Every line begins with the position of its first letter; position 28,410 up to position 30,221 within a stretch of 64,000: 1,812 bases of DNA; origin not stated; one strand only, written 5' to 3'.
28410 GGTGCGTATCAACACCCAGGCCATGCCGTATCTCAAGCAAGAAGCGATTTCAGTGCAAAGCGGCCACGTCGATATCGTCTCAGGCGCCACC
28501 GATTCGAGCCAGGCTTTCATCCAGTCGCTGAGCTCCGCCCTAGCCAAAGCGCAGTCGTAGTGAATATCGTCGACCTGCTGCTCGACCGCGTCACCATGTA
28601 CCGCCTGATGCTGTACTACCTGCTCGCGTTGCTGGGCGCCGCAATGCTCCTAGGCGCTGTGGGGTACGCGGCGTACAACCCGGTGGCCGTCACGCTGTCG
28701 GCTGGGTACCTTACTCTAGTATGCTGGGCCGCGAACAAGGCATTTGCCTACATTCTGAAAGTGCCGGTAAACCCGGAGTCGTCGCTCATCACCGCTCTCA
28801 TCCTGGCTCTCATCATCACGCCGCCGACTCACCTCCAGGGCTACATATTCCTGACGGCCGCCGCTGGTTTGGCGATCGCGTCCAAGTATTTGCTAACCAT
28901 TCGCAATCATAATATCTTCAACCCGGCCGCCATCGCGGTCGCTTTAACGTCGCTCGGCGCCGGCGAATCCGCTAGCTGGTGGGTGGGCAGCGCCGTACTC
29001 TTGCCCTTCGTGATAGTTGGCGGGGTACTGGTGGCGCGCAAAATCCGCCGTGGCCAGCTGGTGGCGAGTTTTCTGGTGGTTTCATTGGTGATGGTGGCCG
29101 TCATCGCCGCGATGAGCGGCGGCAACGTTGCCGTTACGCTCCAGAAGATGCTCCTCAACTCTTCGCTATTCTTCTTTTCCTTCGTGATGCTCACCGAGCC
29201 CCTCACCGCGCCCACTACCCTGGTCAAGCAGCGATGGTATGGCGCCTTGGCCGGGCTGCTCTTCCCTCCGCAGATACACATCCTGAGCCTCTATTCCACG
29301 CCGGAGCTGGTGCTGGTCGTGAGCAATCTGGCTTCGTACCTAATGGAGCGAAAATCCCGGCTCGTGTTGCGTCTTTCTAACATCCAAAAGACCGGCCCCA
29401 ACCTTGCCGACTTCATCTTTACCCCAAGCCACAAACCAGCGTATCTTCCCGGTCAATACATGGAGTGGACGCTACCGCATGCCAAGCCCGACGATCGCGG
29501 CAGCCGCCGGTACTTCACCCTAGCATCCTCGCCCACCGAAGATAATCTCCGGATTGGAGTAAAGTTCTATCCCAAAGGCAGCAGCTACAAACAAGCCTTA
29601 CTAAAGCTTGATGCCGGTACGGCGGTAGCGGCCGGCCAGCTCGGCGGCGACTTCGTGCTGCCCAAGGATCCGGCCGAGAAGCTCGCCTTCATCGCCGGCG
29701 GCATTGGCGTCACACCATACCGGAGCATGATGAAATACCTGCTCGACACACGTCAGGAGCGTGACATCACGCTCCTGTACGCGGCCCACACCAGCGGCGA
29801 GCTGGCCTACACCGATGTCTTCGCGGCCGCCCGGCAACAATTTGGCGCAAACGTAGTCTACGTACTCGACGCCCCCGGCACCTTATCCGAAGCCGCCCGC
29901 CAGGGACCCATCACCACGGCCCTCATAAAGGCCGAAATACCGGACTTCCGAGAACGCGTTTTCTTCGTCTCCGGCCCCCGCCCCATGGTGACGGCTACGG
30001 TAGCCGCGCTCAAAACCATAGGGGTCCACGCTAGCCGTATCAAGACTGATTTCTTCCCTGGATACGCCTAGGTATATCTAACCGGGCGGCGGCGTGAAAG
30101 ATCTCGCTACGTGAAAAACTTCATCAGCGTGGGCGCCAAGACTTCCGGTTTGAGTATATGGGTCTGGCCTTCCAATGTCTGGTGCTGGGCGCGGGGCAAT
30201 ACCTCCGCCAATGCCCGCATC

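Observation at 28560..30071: Fusion of an NqrB/RnfD-like membrane domain (HNIFNPA) to a ferredoxin-reductase-type FAD/NAD(P)H module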

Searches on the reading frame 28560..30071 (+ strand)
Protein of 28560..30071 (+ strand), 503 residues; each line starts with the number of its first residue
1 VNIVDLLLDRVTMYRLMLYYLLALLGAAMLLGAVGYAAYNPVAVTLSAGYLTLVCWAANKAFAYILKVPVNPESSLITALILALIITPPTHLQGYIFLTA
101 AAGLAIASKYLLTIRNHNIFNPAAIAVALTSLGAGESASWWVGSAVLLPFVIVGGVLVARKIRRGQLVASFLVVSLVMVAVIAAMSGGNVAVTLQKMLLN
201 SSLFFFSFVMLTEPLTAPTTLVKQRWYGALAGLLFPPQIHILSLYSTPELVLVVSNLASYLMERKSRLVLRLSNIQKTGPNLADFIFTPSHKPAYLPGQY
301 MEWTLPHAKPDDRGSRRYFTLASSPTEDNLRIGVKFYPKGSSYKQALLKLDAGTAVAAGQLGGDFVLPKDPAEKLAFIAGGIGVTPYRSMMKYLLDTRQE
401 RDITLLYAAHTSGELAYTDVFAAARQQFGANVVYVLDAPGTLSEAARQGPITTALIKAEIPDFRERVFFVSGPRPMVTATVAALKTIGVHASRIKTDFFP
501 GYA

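Call 3: search_protein_families(library=pfam, proteins=[window:28560-30071:+], max_evalue=0.1)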
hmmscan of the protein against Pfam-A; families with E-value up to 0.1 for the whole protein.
window:28560-30071:+ (503 aa): 5 families
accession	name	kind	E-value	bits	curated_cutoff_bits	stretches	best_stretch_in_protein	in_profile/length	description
PF00175.26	NAD_binding_1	-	8.5e-12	46.1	22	1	377-480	1-107/109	Oxidoreductase NAD-binding domain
PF03116.20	NQR2_RnfD_RnfE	-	3.7e-10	40.1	27.7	2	142-234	170-258/296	NQR2, RnfD, RnfE family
PF08030.17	NAD_binding_6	-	0.008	16.7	22.2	1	373-415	2-49/156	Ferric reductase NAD binding domain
PF00970.30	FAD_binding_6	-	0.017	15.9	21.1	1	272-356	4-88/99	Oxidoreductase FAD-binding domain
PF07698.17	7TM-7TMR_HD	-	0.092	13.1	29.4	0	147-207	107-167/190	7TM receptor with intracellular HD hydrolase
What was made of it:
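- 28560..29345 (+): NqrB/RnfD-like polytopic membrane domain (residues 1-262). It lacks the outer loop that carries the flavinylated Thr in RnfD and NqrB. PF03116 40.1 bits (call 3).
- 29361..30068 (+): Cytosolic FNR-type module (residues ~268-503): FAD-binding beta-barrel with R-Y-F-T (317-320), NAD(P)H-binding GGIGVTP (380-386), and C-terminal FFPGYA. PF00175 E 8.5e-12 and PF00970 weak (call 3).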

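Call 4: search_protein_families(library=ncbifam, proteins=[window:28560-30071:+], max_evalue=0.1)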
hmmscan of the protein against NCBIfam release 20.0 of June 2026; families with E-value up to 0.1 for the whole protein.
window:28560-30071:+ (503 aa): 27 families (the best 25 are shown)
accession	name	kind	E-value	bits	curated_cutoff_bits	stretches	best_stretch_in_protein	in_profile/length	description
NF009805.0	PRK13289.1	equivalog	1.1e-26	93.7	432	1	293-499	183-392/399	NO-inducible flavohemoprotein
NF007964.0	PRK10684.1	equivalog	4.3e-18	65.4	383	1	276-499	18-237/333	NADH oxidoreductase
NF040810.1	BenC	equivalog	8.7e-18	64.6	430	1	258-494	95-325/333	benzoate 1,2-dioxygenase electron transfer component BenC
NF058606.1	GlBtMonoRdsGbcB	equivalog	4.9e-16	58.6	500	1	295-497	43-245/362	glycine betaine monooxygenase reductase subunit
TIGR02160.1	PA_CoA_Oxy5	hypoth_equivalog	3.6e-12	45.8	420.8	1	295-499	33-241/352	1,2-phenylacetyl-CoA epoxidase subunit PaaE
NF045803.1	MethMoxFADbindMmoC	equivalog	1.8e-11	43.4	500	1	294-495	139-336/343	aromatic/alkene monooxygenase hydroxylase FAD-binding subunit MmoC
NF005963.0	PRK08051.1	equivalog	2e-11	43.6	230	1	272-499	8-230/233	NAD(P)H-flavin reductase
NF008822.0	PRK11872.1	equivalog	9.2e-10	38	402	1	294-497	136-333/341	anthranilate 1,2-dioxygenase electron transfer component AntC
TIGR01941.1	nqrF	equivalog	1.4e-09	37.4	295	1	341-499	243-403/405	NADH:ubiquinone reductase (Na(+)-transporting) subunit F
TIGR02911.1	sulfite_red_B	equivalog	8.4e-08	31.6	288.6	1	359-494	86-219/261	anaerobic sulfite reductase subunit AsrB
NF006220.0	PRK08345.1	subfamily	1.3e-07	31.1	395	1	345-494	85-246/294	cytochrome-c3 hydrogenase subunit gamma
NF040830.1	sulfhyd_ShyC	equivalog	5.5e-07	29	600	1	320-419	58-155/288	NAD(P)-dependent hydrogenase/sulfhydrogenase 2 subunit gamma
NF052252.1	flav_redu_LuxG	exception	2.2e-06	27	340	1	272-481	5-210/232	flavin mononucleotide reductase LuxG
NF000796.0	PRK00054.1-1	equivalog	5.4e-06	25.8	224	1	341-486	61-191/254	dihydroorotate dehydrogenase electron transfer subunit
NF002011.0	PRK00816.1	equivalog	1.1e-05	24.8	415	1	145-234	222-310/352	electron transport complex subunit RsxD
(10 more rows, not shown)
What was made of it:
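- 29361..30068 (+): NCBIfam hits to flavohaemoprotein, BenC and NqrF reductase modules (call 4).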

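Call 6: search_solved_structures(query=window:28560-30071:+, max_evalue=1, show_alignments=0)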
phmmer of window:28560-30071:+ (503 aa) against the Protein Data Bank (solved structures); distinct sequences matched with E-value up to 1: 76 (the best 60 are shown).
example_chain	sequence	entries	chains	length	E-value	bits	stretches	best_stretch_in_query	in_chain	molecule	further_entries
5ogx_A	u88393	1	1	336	1.4e-08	37.2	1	293-498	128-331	Cytochrome P450 reductase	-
6o0a_A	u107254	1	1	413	5.9e-08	35.1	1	262-433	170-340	Flavohemoglobin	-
3ozu_A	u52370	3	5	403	1.4e-07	33.9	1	295-499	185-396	Flavohemoprotein | Flavohemoglobin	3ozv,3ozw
1cqx_A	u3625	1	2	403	1.9e-07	33.4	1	295-499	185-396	FLAVOHEMOPROTEIN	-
7rom_A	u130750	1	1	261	2.4e-07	33.1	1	321-489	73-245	NADH-cytochrome b5 reductase 1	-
3fpk_A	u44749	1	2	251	1.2e-06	30.8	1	296-430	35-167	Ferredoxin-NADP reductase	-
1krh_A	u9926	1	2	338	1.9e-06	30.1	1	295-493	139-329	Benzoate 1,2-Dioxygenase Reductase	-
1tvc_A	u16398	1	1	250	4.9e-06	28.8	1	295-495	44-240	METHANE MONOOXYGENASE COMPONENT C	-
4wqm_A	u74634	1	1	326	8.7e-06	28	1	288-479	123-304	Toluene-4-monooxygenase electron transfer component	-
4eh1_A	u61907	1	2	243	1.2e-05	27.5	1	282-500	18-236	Flavohemoprotein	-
2eix_A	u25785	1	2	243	1.7e-05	27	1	307-489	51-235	NADH-cytochrome b5 reductase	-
2r6h_A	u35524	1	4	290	5.6e-05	25.3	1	347-496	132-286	NADH:ubiquinone oxidoreductase, Na translocating, F subunit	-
1fdr_A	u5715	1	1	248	6.5e-05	25.1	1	281-428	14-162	FLAVODOXIN REDUCTASE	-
1cne_A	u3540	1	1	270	7.1e-05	25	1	363-481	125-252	NITRATE REDUCTASE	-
7xk3_F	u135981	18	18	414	0.00011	24.3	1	349-502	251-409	Na(+)-translocating NADH-quinone reductase subunit F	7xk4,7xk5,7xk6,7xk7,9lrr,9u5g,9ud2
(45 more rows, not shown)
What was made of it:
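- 29361..30068 (+): PDB sequence hits (call 6).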

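Call 7: find_homologous_proteins(query=window:28560-30071:+, max_evalue=0.001)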
Query window:28560-30071:+ (503 aa): 5795 proteins with E <= 0.001 among 8000 candidates; the best 120 are listed.
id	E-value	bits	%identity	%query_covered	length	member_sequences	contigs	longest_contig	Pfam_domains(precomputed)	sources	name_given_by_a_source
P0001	0.0e+0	1091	100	100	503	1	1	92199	PF00175.27,PF03116.21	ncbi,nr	ncbi:MAG: oxidoreductase [Patescibacteria group bacterium]|nr:oxidoreductase [Patescibacteria group 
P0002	2.8e-243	826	73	100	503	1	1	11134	PF00175.27,PF03116.21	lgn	-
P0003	1.2e-217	741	67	100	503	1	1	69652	PF00175.27,PF03116.21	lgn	-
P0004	1.1e-199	682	61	100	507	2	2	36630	PF00175.27,PF03116.21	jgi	jgi:ferredoxin-NADP reductase/Na+-translocating ferredoxin:NAD+ oxidoreductase RnfD subunit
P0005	1.2e-199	682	61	99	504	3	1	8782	PF00175.27,PF03116.21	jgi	jgi:ferredoxin-NADP reductase/Na+-translocating ferredoxin:NAD+ oxidoreductase RnfD subunit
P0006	1.4e-199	682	60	100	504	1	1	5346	PF00175.27,PF03116.21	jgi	jgi:ferredoxin-NADP reductase/Na+-translocating ferredoxin:NAD+ oxidoreductase RnfD subunit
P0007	2.6e-199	681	60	100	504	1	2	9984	PF00175.27,PF03116.21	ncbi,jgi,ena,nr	ncbi:MAG TPA: RnfABCDGE type electron transport complex subunit D [Candidatus Dormibacteraeota bacte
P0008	6.0e-199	680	63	100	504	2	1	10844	PF00175.27,PF03116.21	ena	-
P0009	6.1e-199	680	59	100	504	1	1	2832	PF00175.27,PF03116.21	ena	-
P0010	6.6e-198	676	60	100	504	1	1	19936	PF00175.27,PF03116.21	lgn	-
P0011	6.4e-197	673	63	100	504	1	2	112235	PF00175.27,PF03116.21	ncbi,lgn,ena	-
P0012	3.9e-196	671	61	100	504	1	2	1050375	PF00175.27,PF03116.21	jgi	jgi:ferredoxin-NADP reductase/Na+-translocating ferredoxin:NAD+ oxidoreductase RnfD subunit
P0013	2.4e-195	668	60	100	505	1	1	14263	PF00175.27,PF03116.21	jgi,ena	-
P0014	1.0e-194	666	61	100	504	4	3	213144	PF00175.27,PF03116.21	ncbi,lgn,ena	-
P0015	1.2e-194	666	60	100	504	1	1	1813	PF00175.27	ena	-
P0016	1.5e-194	665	62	100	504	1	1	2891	PF00175.27,PF03116.21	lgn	-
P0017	1.9e-194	665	59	100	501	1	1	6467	PF00175.27,PF03116.21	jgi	jgi:ferredoxin-NADP reductase/Na+-translocating ferredoxin:NAD+ oxidoreductase RnfD subunit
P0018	5.9e-194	663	59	100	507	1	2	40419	PF00175.27,PF03116.21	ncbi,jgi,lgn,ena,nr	ncbi:MAG TPA: RnfABCDGE type electron transport complex subunit D [Candidatus Dormibacteraeota bacte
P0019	1.8e-193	662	60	100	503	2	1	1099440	PF00175.27,PF03116.21,PF08030.18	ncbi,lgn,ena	-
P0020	4.0e-193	661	62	100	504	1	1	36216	PF00175.27,PF03116.21,PF00970.31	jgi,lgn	jgi:ferredoxin-NADP reductase/Na+-translocating ferredoxin:NAD+ oxidoreductase RnfD subunit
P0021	1.1e-192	659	60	100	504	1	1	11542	PF00175.27,PF03116.21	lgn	-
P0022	1.7e-192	659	61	100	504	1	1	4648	PF00175.27,PF03116.21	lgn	-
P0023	4.3e-192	657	60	100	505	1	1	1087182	PF00175.27,PF03116.21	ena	-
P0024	5.3e-192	657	60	100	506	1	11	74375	PF00175.27,PF03116.21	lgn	-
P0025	1.4e-191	655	60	100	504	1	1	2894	PF00175.27,PF03116.21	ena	-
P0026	2.3e-191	655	59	100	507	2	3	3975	PF00175.27,PF03116.21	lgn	-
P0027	2.6e-191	655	59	100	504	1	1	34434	PF00175.27,PF03116.21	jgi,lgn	jgi:ferredoxin-NADP reductase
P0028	3.6e-191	654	60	100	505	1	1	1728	PF00175.27,PF03116.21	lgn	-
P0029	3.8e-191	654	58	100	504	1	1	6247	PF00175.27,PF03116.21,PF08030.18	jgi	jgi:ferredoxin-NADP reductase/Na+-translocating ferredoxin:NAD+ oxidoreductase RnfD subunit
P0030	6.7e-191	653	63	97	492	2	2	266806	PF00175.27,PF03116.21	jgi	-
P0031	1.7e-190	652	59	100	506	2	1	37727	PF00175.27,PF03116.21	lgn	-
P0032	1.8e-190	652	60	100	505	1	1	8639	PF00175.27,PF03116.21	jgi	jgi:ferredoxin-NADP reductase/Na+-transporting NADH:ubiquinone oxidoreductase subunit NqrB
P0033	2.1e-190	652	61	100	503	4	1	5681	PF00175.27,PF03116.21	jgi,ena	-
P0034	2.5e-190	651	59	100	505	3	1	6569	PF00175.27,PF03116.21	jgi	-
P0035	2.8e-190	651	60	100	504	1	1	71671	PF00175.27,PF03116.21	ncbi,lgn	-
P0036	3.7e-190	651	59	100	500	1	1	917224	PF00175.27,PF03116.21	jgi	jgi:glycine betaine catabolism B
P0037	4.9e-190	650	59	100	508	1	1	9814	PF00175.27,PF03116.21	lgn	-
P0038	5.8e-190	650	60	99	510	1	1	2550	PF00175.27,PF03116.21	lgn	-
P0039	2.2e-189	648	60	100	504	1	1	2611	PF00175.27,PF03116.21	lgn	-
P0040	2.8e-189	648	59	95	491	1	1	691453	PF00175.27,PF03116.21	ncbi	-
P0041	3.7e-189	647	59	100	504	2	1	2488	PF00175.27,PF03116.21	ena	-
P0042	2.6e-188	645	59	100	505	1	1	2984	PF00175.27,PF03116.21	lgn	-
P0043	3.0e-188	645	58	100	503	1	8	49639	PF00175.27,PF03116.21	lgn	-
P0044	4.2e-188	644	59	100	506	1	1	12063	PF00175.27,PF03116.21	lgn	-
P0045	9.3e-188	643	59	100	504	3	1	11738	PF00175.27,PF03116.21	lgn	-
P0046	2.9e-187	641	60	97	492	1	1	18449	PF00175.27,PF03116.21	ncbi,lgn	-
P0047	4.1e-187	641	57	100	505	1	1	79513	PF00175.27,PF03116.21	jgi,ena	-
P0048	4.4e-187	641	58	99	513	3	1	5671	PF00175.27,PF03116.21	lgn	-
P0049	2.0e-185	635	58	100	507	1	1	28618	PF00175.27,PF03116.21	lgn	-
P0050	2.5e-185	635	57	100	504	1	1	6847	PF00175.27,PF03116.21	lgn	-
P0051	3.5e-185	634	57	100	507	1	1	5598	PF00175.27,PF03116.21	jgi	jgi:ferredoxin-NADP reductase/Na+-translocating ferredoxin:NAD+ oxidoreductase RnfD subunit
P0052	3.8e-185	634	58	100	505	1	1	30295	PF00175.27,PF03116.21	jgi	-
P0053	4.1e-185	634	57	100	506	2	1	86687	PF00175.27,PF03116.21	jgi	jgi:ferredoxin-NADP reductase/Na+-transporting NADH:ubiquinone oxidoreductase subunit NqrB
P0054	4.2e-185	634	58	100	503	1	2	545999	PF00175.27,PF03116.21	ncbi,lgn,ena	ncbi:MAG: RnfABCDGE type electron transport complex subunit D [Patescibacteria group bacterium]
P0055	1.5e-184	632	56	100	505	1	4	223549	PF00175.27,PF03116.21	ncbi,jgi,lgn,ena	jgi:ferredoxin-NADP reductase/Na+-translocating ferredoxin:NAD+ oxidoreductase RnfD subunit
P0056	1.8e-184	632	57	100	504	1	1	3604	PF00175.27,PF03116.21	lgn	-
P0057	3.0e-184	631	58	100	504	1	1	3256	PF00175.27,PF03116.21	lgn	-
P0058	3.0e-184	631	58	100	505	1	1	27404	PF00175.27,PF03116.21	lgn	-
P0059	1.0e-183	630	57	100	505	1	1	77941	PF00175.27,PF03116.21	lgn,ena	-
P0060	1.1e-183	629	58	99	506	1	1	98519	PF00175.27,PF03116.21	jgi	jgi:ferredoxin-NADP reductase/Na+-transporting NADH:ubiquinone oxidoreductase subunit NqrB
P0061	1.5e-183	629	57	99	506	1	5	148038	PF00175.27,PF03116.21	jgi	jgi:ferredoxin-NADP reductase/Na+-translocating ferredoxin:NAD+ oxidoreductase RnfD subunit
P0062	4.0e-183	628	56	100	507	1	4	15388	PF00175.27,PF03116.21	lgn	-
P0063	4.0e-183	628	57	99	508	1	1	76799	PF00175.27,PF03116.21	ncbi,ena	-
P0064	4.3e-183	627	58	100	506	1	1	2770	PF00175.27,PF03116.21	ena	-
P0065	2.0e-182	625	56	100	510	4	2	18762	PF00175.27,PF03116.21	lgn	-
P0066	3.2e-182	625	55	100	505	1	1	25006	PF00175.27,PF03116.21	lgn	-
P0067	4.8e-182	624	55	100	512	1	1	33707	PF00175.27,PF03116.21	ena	-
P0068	1.0e-181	623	55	100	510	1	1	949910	PF00175.27,PF03116.21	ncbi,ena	-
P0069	1.1e-181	623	58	100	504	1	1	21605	PF00175.27,PF03116.21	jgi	jgi:ferredoxin-NADP reductase/Na+-translocating ferredoxin:NAD+ oxidoreductase RnfD subunit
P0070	2.9e-181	621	56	99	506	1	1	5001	PF00175.27,PF03116.21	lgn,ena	-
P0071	4.8e-181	621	56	100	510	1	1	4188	PF00175.27,PF03116.21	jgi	jgi:ferredoxin-NADP reductase/Na+-transporting NADH:ubiquinone oxidoreductase subunit NqrB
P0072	1.0e-180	620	58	100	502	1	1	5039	PF00175.27,PF03116.21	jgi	jgi:ferredoxin-NADP reductase/Na+-translocating ferredoxin:NAD+ oxidoreductase RnfD subunit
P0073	1.8e-180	619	56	100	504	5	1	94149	PF00175.27,PF03116.21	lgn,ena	-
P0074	2.1e-180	619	55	100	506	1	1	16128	PF00175.27,PF03116.21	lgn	-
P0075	2.1e-180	619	57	100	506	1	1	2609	PF00175.27,PF03116.21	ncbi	ncbi:MAG: RnfABCDGE type electron transport complex subunit D [Candidatus Saccharimonadales bacteriu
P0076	2.1e-180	619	57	100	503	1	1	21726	PF00175.27,PF03116.21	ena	-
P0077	7.4e-180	617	58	99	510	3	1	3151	PF00175.27,PF03116.21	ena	-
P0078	8.5e-180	617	59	100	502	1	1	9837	PF00175.27,PF03116.21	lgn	-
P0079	1.0e-179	616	57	100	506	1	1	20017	PF00175.27,PF03116.21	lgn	-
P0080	2.0e-179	615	57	100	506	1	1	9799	PF00175.27,PF03116.21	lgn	-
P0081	3.0e-179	615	56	100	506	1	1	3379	PF00175.27,PF03116.21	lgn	-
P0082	5.8e-179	614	57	100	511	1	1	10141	PF00175.27,PF03116.21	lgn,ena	-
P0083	1.1e-178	613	55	100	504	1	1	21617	PF00175.27,PF03116.21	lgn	-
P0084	1.4e-178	613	56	100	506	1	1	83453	PF00175.27,PF03116.21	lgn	-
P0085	1.8e-178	612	57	99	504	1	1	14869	PF00175.27,PF03116.21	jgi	jgi:ferredoxin-NADP reductase/Na+-translocating ferredoxin:NAD+ oxidoreductase RnfD subunit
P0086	1.9e-178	612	59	97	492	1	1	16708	PF00175.27,PF03116.21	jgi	-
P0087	2.1e-178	612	57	100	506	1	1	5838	PF00175.27,PF03116.21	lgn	-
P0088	2.2e-178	612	59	99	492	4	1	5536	PF00175.27,PF03116.21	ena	-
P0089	3.5e-178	611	56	100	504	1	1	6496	PF00175.27,PF03116.21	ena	-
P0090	3.6e-178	611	56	100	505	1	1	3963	PF00175.27,PF03116.21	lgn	-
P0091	3.7e-178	611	55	99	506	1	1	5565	PF00175.27,PF03116.21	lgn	-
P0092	5.3e-178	611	55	100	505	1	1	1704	PF00175.27,PF03116.21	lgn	-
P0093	7.6e-178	610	56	100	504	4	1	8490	PF00175.27,PF03116.21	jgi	jgi:ferredoxin-NADP reductase/Na+-translocating ferredoxin:NAD+ oxidoreductase RnfD subunit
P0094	1.0e-177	610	56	100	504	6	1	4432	PF00175.27,PF03116.21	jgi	jgi:ferredoxin-NADP reductase/Na+-translocating ferredoxin:NAD+ oxidoreductase RnfD subunit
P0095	1.4e-177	609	55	100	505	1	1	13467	PF00175.27,PF03116.21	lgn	-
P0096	1.7e-177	609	57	99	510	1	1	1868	PF00175.27,PF03116.21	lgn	-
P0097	2.3e-177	609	57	100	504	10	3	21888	PF00175.27,PF03116.21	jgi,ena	-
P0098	3.0e-177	608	57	100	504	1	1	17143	PF00175.27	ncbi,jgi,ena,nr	ncbi:MAG TPA: hypothetical protein VNG90_05425 [Candidatus Acidoferrum sp.]|nr:hypothetical protein 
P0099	7.5e-177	607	56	100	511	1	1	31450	PF00175.27,PF03116.21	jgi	jgi:glycine betaine catabolism B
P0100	7.5e-177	607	56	97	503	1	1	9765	PF00175.27,PF03116.21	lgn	-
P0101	8.0e-177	607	54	100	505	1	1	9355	PF00175.27,PF03116.21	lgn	-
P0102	1.1e-176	606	56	100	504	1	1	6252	PF00175.27,PF03116.21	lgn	-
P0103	1.4e-176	606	54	100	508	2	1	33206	PF00175.27,PF03116.21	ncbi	-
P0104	1.5e-176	606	56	100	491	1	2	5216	PF00175.27,PF03116.21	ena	-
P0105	1.7e-176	606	58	97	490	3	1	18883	PF00175.27,PF03116.21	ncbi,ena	-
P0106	2.0e-176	606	54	99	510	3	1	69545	PF00175.27,PF03116.21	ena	-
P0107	2.3e-176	605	56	100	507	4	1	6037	PF00175.27,PF03116.21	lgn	-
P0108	3.2e-176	605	56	100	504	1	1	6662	PF00175.27,PF03116.21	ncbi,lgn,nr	ncbi:MAG TPA: RnfABCDGE type electron transport complex subunit D [Candidatus Saccharimonadales bact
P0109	5.7e-176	604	56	99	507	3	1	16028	PF00175.27,PF03116.21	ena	-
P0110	8.6e-176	603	55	100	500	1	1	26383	PF00175.27,PF03116.21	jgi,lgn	jgi:ferredoxin-NADP reductase/Na+-transporting NADH:ubiquinone oxidoreductase subunit NqrB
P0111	1.2e-175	603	56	100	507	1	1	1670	PF00175.27,PF03116.21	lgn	-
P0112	1.6e-175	603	56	100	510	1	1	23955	PF00175.27,PF03116.21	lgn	-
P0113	1.7e-175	602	55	100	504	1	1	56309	PF00175.27,PF03116.21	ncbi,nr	ncbi:MAG: oxidoreductase [Candidatus Saccharibacteria bacterium]|nr:oxidoreductase [Candidatus Sacch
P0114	1.9e-175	602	55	100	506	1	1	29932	PF00175.27,PF03116.21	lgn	-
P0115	3.7e-175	601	56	100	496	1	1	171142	PF00175.27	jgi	jgi:ferredoxin-NADP reductase/Na+-transporting NADH:ubiquinone oxidoreductase subunit NqrB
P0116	3.9e-175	601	55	100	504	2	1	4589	PF00175.27,PF03116.21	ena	-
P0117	5.4e-175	601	56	100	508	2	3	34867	PF00175.27,PF03116.21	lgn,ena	-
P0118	8.9e-175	600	55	99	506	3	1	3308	PF00175.27,PF03116.21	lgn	-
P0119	9.1e-175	600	56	100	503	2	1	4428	PF00175.27,PF03116.21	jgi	jgi:glycine betaine catabolism B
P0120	1.0e-174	600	56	100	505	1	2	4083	PF00175.27,PF03116.21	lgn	-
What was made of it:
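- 28560..30071 (+): Fusion protein, 503 aa: NqrB/RnfD-like membrane domain plus FNR-type FAD/NAD(P)H reductase. The GTG start shares 1 nt with the upstream TAG stop. It is 100% identical to P0001, an NCBI 'MAG: oxidoreductase [Patescibacteria group bacterium]' entry (call 7).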

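Call 21: find_encoding_contigs(protein=P0012, flank=6000, max_places=2)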
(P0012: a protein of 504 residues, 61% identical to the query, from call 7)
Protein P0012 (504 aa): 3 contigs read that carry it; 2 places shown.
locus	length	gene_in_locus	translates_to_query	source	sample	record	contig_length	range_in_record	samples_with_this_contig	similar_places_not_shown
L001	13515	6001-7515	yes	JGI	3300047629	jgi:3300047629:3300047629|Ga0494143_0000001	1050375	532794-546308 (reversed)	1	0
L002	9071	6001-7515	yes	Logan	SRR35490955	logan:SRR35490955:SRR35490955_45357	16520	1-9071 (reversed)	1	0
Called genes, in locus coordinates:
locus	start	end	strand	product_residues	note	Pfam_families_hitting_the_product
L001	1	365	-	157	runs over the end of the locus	PF10604:Polyketide_cyc2, PF08327:AHSA1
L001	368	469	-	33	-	-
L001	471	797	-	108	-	PF01022:HTH_5, PF12840:HTH_20, PF08279:HTH_11 (weak)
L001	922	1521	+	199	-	-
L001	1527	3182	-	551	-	PF12679:ABC2_membrane_2 (faint)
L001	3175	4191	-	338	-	PF00005:ABC_tran, PF13304:AAA_21 (weak)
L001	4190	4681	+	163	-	PF02245:Pur_DNA_glyco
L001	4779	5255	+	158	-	PF04205:FMN_bind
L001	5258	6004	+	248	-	PF02424:ApbE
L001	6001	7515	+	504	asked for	PF03116:NQR2_RnfD_RnfE (weak), PF00175:NAD_binding_1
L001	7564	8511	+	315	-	PF00294:PfkB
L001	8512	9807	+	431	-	PF05221:AdoHcyase, PF00670:AdoHcyase_NAD, PF02826:2-Hacid_dh_C, PF07991:KARI_N (weak)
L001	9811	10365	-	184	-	PF01174:SNO, PF03575:Peptidase_S51 (weak), PF07685:GATase_3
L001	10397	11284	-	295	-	PF01680:SOR_SNZ, PF05690:ThiG (weak)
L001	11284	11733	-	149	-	PF01687:Flavokinase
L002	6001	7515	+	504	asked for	PF03116:NQR2_RnfD_RnfE (weak), PF00175:NAD_binding_1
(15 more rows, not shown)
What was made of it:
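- Checked: A 4-nt overlap is what relatives show between ApbE and the fusion gene (call 21).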
